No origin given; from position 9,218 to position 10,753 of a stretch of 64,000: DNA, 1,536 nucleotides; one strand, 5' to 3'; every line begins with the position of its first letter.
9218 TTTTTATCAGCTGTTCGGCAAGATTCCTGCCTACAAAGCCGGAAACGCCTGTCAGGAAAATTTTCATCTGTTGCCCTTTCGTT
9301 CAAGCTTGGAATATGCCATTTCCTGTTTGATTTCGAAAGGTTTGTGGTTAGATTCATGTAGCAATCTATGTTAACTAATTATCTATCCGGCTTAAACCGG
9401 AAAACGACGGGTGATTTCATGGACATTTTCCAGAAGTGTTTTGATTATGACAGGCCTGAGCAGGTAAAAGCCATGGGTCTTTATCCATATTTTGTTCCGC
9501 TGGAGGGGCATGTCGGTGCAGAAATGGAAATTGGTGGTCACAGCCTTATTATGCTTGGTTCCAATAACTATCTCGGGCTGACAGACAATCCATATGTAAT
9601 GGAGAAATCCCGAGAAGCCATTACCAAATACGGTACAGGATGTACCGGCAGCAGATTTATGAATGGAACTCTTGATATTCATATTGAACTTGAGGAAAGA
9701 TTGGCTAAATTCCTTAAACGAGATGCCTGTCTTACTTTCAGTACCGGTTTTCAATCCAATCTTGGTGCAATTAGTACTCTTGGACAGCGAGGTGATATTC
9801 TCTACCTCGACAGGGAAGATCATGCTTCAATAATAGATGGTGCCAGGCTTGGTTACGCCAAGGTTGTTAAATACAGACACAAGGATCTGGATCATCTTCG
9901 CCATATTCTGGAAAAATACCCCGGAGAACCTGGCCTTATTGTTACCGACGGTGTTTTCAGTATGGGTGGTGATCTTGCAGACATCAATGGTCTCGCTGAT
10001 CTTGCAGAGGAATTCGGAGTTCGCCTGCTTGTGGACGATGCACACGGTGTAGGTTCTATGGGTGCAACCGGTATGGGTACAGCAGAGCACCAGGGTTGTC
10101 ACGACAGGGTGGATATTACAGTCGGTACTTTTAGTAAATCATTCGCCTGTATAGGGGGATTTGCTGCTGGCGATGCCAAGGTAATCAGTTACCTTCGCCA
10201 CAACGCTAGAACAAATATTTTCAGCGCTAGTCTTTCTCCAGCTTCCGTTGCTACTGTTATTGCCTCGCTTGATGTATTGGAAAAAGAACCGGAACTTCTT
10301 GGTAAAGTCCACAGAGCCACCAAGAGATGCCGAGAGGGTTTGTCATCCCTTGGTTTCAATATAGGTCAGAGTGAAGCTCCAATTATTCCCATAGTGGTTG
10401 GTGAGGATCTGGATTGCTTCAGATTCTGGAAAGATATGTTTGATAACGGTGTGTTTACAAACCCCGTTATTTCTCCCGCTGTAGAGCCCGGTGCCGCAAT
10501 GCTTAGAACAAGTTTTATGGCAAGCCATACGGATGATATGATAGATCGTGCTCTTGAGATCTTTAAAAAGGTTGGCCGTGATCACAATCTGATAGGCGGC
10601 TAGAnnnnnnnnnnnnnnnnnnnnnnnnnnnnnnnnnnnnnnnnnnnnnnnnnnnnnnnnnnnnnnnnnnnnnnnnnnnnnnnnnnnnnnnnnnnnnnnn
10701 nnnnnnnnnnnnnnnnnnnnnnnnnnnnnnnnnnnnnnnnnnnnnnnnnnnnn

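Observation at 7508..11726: Candidate bacterial ceramide/sphingolipid biosynthesis cluster (alpha-oxoamine synthase + GNAT-fold acyltransferase + epimerase-family reductase)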

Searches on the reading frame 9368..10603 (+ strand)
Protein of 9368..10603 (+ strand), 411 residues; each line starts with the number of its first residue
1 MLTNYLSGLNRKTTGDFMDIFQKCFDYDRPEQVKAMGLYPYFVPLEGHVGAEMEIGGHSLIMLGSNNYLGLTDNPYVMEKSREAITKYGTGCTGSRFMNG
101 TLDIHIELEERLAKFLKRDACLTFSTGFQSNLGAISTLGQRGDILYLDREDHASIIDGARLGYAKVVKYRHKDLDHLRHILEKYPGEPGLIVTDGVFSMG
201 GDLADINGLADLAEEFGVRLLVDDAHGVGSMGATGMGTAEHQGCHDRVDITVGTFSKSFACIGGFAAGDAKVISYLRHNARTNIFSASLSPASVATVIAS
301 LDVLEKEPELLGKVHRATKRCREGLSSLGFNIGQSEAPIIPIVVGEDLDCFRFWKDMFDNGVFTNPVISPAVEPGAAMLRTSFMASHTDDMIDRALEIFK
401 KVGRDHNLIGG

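Call 3: search_protein_families(library=pfam, proteins=[window:9368-10603:+], max_evalue=0.01)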
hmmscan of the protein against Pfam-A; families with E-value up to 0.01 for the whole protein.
window:9368-10603:+ (411 aa): 3 families
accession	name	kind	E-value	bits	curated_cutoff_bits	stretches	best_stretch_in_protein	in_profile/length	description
PF00155.27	Aminotran_1_2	-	7.4e-54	183.7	19.7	1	60-397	3-359/361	Aminotransferase class I and II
PF01212.27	Beta_elim_lyase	-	7.1e-06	26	27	1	107-332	36-272/288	Beta-eliminating lyase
PF01041.23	DegT_DnrJ_EryC1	-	0.0071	16.1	19.8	0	199-231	121-153/360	DegT/DnrJ/EryC1/StrS aminotransferase family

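Call 4: search_protein_families(library=ncbifam, proteins=[window:9368-10603:+], max_evalue=0.01)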
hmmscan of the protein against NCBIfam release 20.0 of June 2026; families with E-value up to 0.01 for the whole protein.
window:9368-10603:+ (411 aa): 19 families
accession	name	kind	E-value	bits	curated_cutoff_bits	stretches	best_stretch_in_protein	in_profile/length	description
NF047600.1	SerpalmtaseCFB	equivalog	3.9e-144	480.2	640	1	22-404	7-390/395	serine palmitoyltransferase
NF047599.1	SerpalmtaseBetaP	equivalog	3.7e-115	384.8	500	1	19-405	2-392/394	serine palmitoyltransferase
TIGR01825.1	gly_Cac_T_rel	subfamily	1e-111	373.4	535.4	1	32-409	7-385/385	BioF/Kbl family PLP-dependent acyltransferase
NF005394.0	PRK06939.1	equivalog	9.2e-109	363.8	460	1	31-408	14-396/397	glycine C-acetyltransferase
TIGR00858.1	bioF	equivalog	1.2e-104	350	426.45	1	47-399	10-364/365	8-amino-7-oxononanoate synthase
TIGR01822.1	2am3keto_CoA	equivalog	6.2e-87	292.1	493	1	35-409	14-393/393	glycine C-acetyltransferase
NF047603.1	SerpalmtaseAlphaP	equivalog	1.4e-84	284.1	670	1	54-406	41-396/399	serine palmitoyltransferase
TIGR01821.1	5aminolev_synth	equivalog_domain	1.2e-71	241.7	338.55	1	58-405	45-396/402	5-aminolevulinate synthase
NF005526.0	PRK07179.1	equivalog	1.2e-63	215.1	428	1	59-405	55-398/407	alpha-hydroxyketone-type quorum-sensing autoinducer synthase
NF005697.0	PRK07505.1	subfamily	4.9e-41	140.7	342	1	56-406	46-402/405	hypothetical protein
NF004608.1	PRK05937.1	equivalog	4.1e-25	88.3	399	1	90-312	41-265/366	8-amino-7-oxononanoate synthase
TIGR02539.1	SepCysS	equivalog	1.9e-07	30.5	365.25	1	78-235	21-194/370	O-phospho-L-seryl-tRNA:Cys-tRNA synthase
NF041364.1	GntC_guanitoxin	equivalog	3.8e-07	29.3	415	1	204-399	154-353/356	guanitoxin biosynthesis PLP-dependent (S)-gamma-hydroxy-L-arginine cyclodehydratase GntC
NF006810.0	PRK09331.1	subfamily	0.00034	19.5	301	1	79-235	36-208/397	Sep-tRNA:Cys-tRNA synthetase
NF002878.0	PRK03321.1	subfamily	0.00094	18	374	1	250-363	209-319/352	histidinol-phosphate transaminase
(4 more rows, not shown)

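Call 8: search_solved_structures(query=window:9368-10603:+, max_evalue=1e-20)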
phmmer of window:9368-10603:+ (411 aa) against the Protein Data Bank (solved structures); distinct sequences matched with E-value up to 1e-20: 49.
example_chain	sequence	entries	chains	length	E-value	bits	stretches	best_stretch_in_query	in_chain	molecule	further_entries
3a2b_A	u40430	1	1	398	6.8e-119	400.7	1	23-403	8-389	Serine palmitoyltransferase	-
8guh_A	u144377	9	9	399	7e-119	400.6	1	23-403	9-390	Serine palmitoyltransferase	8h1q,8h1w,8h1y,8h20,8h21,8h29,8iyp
8s1y_A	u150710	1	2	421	1.5e-80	274.4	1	30-406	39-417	8-amino-7-oxononanoate synthase/2-amino-3-ketobutyrate coenzyme A ligase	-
7poa_A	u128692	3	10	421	3.8e-80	273.1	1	30-406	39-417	8-amino-7-oxononanoate synthase/2-amino-3-ketobutyrate coenzyme A ligase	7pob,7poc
2x8u_A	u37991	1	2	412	2.2e-75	257.4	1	40-407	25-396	SERINE PALMITOYLTRANSFERASE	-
2jgt_A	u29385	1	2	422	7.1e-74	252.4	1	50-410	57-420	SERINE PALMITOYLTRANSFERASE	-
2jg2_A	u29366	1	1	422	8e-74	252.2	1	50-410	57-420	SERINE PALMITOYLTRANSFERASE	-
2w8j_A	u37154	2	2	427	8.3e-74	252.2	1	50-410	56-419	SERINE PALMITOYLTRANSFERASE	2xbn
2w8t_A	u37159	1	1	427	1.1e-73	251.8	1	50-410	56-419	SERINE PALMITOYLTRANSFERASE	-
2w8v_A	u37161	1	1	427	1.5e-73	251.4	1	50-410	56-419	SERINE PALMITOYLTRANSFERASE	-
2w8u_A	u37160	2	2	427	1.6e-73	251.3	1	50-410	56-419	SERINE PALMITOYLTRANSFERASE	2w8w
4bmk_A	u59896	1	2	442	6.5e-73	249.2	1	50-410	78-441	SERINE PALMITOYLTRANSFERASE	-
28eh_A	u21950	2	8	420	1.8e-71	244.5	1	37-402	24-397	Cysteate-C-fatty acyltransferase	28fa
7v58_A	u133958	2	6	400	6e-71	242.8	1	29-409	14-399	2-amino-3-ketobutyrate coenzyme A ligase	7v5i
3tqx_A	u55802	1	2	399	2.6e-68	234.1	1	31-405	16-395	2-amino-3-ketobutyrate coenzyme A ligase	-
7u7h_A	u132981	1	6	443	2.4e-64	221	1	39-404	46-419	7-keto-8-aminopelargonate synthetase-like enzyme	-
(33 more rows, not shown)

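Call 31: search_solved_structures(query=window:9368-10603:+, max_evalue=1e-70, show_alignments=5)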
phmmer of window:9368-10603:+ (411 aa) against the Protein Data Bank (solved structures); distinct sequences matched with E-value up to 1e-70: 14.
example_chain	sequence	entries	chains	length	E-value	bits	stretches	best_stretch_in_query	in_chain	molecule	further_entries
3a2b_A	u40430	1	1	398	6.8e-119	400.7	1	23-403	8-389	Serine palmitoyltransferase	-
8guh_A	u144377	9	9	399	7e-119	400.6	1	23-403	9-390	Serine palmitoyltransferase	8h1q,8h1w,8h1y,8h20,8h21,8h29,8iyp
8s1y_A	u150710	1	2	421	1.5e-80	274.4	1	30-406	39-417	8-amino-7-oxononanoate synthase/2-amino-3-ketobutyrate coenzyme A ligase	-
7poa_A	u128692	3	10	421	3.8e-80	273.1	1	30-406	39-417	8-amino-7-oxononanoate synthase/2-amino-3-ketobutyrate coenzyme A ligase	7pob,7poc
2x8u_A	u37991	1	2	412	2.2e-75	257.4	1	40-407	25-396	SERINE PALMITOYLTRANSFERASE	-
2jgt_A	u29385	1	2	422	7.1e-74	252.4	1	50-410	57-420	SERINE PALMITOYLTRANSFERASE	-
2jg2_A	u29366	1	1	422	8e-74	252.2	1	50-410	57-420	SERINE PALMITOYLTRANSFERASE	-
2w8j_A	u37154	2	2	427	8.3e-74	252.2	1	50-410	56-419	SERINE PALMITOYLTRANSFERASE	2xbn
2w8t_A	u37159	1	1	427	1.1e-73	251.8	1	50-410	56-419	SERINE PALMITOYLTRANSFERASE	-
2w8v_A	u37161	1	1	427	1.5e-73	251.4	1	50-410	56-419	SERINE PALMITOYLTRANSFERASE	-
2w8u_A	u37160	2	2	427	1.6e-73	251.3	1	50-410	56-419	SERINE PALMITOYLTRANSFERASE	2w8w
4bmk_A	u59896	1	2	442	6.5e-73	249.2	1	50-410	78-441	SERINE PALMITOYLTRANSFERASE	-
28eh_A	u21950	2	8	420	1.8e-71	244.5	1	37-402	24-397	Cysteate-C-fatty acyltransferase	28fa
7v58_A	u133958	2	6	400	6e-71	242.8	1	29-409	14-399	2-amino-3-ketobutyrate coenzyme A ligase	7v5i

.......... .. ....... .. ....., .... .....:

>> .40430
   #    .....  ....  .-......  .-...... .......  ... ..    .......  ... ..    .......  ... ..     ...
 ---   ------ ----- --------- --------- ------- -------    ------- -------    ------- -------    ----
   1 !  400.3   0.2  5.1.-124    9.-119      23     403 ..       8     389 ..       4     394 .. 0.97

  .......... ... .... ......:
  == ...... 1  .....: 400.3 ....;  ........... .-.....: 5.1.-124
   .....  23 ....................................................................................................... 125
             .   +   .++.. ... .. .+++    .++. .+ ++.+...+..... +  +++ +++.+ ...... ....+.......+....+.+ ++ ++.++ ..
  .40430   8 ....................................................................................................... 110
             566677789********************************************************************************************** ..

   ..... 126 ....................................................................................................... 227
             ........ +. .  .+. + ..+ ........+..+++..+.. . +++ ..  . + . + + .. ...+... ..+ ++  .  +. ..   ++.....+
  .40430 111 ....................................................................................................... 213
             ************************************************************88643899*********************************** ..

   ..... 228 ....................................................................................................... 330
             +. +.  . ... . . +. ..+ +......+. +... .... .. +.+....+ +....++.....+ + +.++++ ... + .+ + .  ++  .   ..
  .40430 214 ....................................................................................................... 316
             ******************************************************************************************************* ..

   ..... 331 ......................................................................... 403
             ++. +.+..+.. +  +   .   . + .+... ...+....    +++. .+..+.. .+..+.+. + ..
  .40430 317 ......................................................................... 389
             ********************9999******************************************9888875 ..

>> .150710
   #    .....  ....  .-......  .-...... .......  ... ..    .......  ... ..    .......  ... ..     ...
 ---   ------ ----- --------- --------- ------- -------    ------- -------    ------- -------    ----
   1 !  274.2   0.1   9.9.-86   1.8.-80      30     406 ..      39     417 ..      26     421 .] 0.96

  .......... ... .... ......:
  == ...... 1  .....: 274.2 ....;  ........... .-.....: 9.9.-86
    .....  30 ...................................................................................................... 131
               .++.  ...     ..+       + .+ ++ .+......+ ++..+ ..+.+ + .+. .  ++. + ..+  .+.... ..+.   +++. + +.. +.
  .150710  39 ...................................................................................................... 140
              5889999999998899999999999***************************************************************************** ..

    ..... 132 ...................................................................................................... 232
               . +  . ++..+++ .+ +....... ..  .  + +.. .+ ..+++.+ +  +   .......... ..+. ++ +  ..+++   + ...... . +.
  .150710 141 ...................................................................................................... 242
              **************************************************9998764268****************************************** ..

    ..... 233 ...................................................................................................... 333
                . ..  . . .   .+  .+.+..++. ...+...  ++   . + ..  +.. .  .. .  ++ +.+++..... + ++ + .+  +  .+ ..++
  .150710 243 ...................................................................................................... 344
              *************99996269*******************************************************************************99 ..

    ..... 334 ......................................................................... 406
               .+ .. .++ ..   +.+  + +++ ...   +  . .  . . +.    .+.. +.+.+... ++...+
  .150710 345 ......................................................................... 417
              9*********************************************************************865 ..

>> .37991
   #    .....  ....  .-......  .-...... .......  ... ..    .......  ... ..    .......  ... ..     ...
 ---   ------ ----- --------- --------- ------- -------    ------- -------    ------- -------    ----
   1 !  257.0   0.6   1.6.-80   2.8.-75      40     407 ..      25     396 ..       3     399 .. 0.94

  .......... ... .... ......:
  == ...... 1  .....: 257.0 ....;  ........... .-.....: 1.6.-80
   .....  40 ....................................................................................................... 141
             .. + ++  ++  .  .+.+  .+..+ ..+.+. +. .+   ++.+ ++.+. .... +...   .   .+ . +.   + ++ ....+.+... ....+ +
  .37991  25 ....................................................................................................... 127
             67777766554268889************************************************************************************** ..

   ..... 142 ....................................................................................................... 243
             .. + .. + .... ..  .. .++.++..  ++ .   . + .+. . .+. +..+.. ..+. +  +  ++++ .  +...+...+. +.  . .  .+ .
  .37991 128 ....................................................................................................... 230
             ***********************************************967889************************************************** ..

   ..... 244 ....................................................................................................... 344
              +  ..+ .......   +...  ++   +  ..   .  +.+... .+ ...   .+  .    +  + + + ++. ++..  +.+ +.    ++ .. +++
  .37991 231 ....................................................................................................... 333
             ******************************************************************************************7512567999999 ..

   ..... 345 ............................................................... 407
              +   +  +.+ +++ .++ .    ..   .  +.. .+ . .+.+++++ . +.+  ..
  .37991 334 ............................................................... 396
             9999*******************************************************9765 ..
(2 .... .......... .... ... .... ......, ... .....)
